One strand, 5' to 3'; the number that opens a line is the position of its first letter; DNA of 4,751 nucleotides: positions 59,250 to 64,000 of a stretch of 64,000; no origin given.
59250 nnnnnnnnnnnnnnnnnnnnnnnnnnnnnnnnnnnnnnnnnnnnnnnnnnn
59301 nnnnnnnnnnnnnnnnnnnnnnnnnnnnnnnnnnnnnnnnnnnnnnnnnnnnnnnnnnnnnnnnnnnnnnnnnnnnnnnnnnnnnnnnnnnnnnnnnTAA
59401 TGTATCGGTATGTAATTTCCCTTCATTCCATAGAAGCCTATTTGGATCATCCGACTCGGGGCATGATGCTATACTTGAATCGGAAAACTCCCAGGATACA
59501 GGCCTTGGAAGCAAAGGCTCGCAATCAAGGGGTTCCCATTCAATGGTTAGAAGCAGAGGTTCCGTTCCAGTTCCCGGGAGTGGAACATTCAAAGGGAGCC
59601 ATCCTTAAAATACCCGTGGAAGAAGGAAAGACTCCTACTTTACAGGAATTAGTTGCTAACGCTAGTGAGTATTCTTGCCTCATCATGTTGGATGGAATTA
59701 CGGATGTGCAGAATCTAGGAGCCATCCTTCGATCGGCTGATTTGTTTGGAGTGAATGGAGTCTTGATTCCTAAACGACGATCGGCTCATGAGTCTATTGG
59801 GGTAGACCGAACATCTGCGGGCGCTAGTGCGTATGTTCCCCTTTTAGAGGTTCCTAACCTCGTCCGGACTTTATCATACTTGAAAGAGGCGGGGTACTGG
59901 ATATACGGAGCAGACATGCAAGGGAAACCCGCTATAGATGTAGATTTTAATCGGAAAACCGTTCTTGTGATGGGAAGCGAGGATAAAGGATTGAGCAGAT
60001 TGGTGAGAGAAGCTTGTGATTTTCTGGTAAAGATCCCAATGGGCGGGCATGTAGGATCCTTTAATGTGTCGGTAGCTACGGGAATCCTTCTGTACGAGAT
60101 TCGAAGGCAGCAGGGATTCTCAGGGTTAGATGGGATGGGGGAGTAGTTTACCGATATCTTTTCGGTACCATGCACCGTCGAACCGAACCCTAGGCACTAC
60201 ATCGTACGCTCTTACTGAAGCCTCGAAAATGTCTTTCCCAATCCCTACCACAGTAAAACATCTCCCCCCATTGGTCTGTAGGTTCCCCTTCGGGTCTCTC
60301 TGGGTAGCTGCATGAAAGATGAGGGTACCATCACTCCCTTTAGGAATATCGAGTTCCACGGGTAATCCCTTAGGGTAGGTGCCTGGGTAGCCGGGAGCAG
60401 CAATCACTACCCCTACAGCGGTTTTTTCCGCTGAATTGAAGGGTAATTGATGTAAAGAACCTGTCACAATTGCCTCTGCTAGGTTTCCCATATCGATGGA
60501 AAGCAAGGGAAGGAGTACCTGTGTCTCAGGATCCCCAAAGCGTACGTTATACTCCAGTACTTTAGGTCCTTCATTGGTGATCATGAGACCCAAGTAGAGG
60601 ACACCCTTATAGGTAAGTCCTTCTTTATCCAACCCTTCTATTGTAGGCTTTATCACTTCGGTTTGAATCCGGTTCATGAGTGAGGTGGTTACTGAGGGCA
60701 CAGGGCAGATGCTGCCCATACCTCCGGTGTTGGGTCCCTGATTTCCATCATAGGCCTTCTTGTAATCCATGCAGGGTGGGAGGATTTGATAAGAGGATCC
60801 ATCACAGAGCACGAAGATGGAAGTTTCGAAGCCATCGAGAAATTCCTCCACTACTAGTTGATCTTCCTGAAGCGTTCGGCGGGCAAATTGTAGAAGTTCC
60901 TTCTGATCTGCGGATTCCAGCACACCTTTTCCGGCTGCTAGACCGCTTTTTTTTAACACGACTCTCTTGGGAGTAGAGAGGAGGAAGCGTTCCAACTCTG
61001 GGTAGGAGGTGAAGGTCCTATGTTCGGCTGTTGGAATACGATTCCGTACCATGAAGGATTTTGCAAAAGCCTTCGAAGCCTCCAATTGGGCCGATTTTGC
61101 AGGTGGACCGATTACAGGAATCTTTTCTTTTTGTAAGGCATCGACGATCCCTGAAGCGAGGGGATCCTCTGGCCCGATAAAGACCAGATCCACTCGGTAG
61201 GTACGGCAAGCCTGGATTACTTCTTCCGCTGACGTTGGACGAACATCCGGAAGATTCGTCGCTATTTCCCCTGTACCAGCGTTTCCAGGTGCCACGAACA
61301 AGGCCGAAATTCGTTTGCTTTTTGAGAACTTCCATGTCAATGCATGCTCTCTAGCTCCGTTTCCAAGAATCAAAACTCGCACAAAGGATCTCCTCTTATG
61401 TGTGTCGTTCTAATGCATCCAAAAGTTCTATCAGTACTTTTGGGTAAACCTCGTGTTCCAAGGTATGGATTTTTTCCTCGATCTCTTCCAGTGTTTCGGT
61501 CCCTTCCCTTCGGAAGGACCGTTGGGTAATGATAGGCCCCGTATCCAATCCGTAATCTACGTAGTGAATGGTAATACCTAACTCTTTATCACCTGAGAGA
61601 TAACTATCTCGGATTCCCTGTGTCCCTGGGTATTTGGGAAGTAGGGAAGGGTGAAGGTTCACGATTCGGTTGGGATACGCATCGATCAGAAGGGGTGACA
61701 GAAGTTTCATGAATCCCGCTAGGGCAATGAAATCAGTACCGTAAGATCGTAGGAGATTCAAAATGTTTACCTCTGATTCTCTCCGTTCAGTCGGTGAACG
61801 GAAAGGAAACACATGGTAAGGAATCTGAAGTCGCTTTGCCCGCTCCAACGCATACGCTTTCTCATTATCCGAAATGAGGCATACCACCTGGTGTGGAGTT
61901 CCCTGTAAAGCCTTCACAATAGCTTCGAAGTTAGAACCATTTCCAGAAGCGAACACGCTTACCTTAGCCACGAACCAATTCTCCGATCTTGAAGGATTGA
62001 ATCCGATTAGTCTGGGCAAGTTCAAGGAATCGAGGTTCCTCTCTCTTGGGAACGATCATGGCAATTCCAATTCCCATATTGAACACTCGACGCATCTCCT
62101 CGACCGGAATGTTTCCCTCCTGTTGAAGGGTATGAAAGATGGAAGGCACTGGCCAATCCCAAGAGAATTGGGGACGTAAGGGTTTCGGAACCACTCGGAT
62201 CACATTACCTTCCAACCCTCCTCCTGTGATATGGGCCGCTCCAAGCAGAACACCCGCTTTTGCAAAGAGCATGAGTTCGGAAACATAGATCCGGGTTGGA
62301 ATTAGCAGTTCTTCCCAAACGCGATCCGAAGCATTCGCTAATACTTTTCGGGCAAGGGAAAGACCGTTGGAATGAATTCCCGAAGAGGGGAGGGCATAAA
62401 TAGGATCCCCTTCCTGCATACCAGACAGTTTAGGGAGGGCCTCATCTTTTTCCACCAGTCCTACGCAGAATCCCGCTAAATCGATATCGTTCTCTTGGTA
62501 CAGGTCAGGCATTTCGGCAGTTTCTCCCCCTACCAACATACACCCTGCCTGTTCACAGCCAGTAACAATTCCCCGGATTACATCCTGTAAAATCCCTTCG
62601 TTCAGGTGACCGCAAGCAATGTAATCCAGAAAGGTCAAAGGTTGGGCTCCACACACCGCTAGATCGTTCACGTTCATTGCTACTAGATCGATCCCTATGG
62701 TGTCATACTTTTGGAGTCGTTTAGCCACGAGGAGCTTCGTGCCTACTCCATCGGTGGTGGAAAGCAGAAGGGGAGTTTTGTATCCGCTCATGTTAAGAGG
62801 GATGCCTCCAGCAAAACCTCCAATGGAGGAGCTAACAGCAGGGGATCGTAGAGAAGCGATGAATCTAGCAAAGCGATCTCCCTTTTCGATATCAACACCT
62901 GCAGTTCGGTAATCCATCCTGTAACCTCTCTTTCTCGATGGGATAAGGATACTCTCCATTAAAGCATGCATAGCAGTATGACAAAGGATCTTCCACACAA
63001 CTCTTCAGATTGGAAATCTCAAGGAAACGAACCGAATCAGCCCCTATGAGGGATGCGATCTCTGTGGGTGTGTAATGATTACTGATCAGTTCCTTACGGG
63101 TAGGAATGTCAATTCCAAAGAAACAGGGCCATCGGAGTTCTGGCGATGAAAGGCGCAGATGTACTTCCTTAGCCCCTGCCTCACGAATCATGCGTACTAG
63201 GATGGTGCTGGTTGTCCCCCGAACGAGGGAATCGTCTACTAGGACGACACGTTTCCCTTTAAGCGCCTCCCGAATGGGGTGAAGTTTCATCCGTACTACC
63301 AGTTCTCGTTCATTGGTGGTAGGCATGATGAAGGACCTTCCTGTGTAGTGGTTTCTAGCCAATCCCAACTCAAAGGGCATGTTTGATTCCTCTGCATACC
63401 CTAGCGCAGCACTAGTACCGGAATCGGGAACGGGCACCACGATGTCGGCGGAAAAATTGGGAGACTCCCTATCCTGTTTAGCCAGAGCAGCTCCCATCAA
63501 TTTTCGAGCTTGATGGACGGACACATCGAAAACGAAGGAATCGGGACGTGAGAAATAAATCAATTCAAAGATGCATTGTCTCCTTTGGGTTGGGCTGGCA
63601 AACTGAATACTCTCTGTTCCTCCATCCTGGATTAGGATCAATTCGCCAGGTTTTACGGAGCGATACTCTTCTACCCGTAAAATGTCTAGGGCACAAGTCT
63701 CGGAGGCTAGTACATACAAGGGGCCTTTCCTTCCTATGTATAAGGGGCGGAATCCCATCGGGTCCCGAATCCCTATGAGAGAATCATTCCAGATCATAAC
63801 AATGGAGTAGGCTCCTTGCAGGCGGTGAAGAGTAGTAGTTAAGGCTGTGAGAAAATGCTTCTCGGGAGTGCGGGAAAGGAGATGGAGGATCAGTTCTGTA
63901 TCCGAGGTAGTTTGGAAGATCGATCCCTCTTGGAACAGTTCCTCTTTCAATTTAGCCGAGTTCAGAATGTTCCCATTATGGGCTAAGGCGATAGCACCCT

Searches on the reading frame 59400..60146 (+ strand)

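Call 71: search_protein_families(library=ncbifam, proteins=[window:59400-60146:+], max_evalue=0.001)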
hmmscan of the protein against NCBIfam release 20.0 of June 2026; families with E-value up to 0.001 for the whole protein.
window:59400-60146:+ (248 aa): 11 families
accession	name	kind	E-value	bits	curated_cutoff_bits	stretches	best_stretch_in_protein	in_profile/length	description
TIGR00186.1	rRNA_methyl_3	equivalog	2.2e-63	213.9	160.15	1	2-237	2-239/240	23S rRNA (guanosine(2251)-2'-O)-methyltransferase RlmB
NF008386.0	PRK11181.1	equivalog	6.1e-50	169.7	366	1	4-238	4-242/244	23S rRNA (guanosine(2251)-2'-O)-methyltransferase RlmB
NF008117.0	PRK10864.1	equivalog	2.4e-31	109.2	267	1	35-238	142-342/344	tRNA/rRNA methyltransferase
NF008295.0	PRK11081.1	equivalog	3.5e-19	69.3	227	1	93-243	20-170/230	tRNA (guanosine(18)-2'-O)-methyltransferase TrmH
NF000477.1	NshR_TsnR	equivalog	2.1e-15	56.9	425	1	24-234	53-260/266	NshR/TsnR family 23S rRNA methyltransferase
NF000035.1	nosihep_NshR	exception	9.1e-12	45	500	1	29-234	58-260/274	NshR family nosiheptide/thiostrepton resistance 23S rRNA methyltransferase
TIGR00185.1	tRNA_yibK_trmL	equivalog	2.8e-10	40.3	190.6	1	137-243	46-153/154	tRNA (uridine(34)/cytosine(34)/5-carboxymethylaminomethyluridine(34)-2'-O)-methyltransferase TrmL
TIGR00050.1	rRNA_methyl_1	subfamily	8.9e-08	32.3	167.15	1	184-238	103-157/233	TrmJ/YjtD family RNA methyltransferase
NF041077.1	tRNAmeth_TrmJ_Sulfolob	equivalog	1.8e-07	31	350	1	183-238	100-155/229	tRNA (cytidine-2'-O-)-methyltransferase TrmJ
NF007683.0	PRK10358.1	equivalog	0.0001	22.3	282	1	173-242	80-152/157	tRNA (uridine(34)/cytosine(34)/5-carboxymethylaminomethyluridine(34)-2'-O)-methyltransferase TrmL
NF007752.0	PRK10433.1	equivalog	0.00036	20.1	212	1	185-235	106-156/228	tRNA/rRNA methyltransferase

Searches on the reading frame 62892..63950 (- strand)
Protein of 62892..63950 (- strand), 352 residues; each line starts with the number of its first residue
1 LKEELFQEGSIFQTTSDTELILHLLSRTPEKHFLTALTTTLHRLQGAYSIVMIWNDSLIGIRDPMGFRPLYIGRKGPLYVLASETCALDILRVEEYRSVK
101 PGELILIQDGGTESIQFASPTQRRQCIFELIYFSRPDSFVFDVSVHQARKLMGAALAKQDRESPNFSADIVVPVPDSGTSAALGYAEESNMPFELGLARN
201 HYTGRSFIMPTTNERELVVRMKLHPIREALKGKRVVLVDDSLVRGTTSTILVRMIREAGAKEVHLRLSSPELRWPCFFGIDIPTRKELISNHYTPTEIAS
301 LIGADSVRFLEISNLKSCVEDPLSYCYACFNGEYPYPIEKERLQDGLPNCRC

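Call 41: search_protein_families(library=pfam, proteins=[window:62892-63950:-], max_evalue=0.0001)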
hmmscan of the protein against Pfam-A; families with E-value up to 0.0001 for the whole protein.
window:62892-63950:- (352 aa): 3 families
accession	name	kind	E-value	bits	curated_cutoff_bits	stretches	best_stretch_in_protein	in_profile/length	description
PF13537.11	GATase_7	-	6.2e-13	49.3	25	1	2-88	39-121/123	Glutamine amidotransferase domain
PF00156.33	Pribosyltran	-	8.9e-08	32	26.3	1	147-265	9-120/158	Phosphoribosyl transferase domain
PF13522.11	GATase_6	-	9.2e-08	32.6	27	1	2-84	54-130/130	Glutamine amidotransferase domain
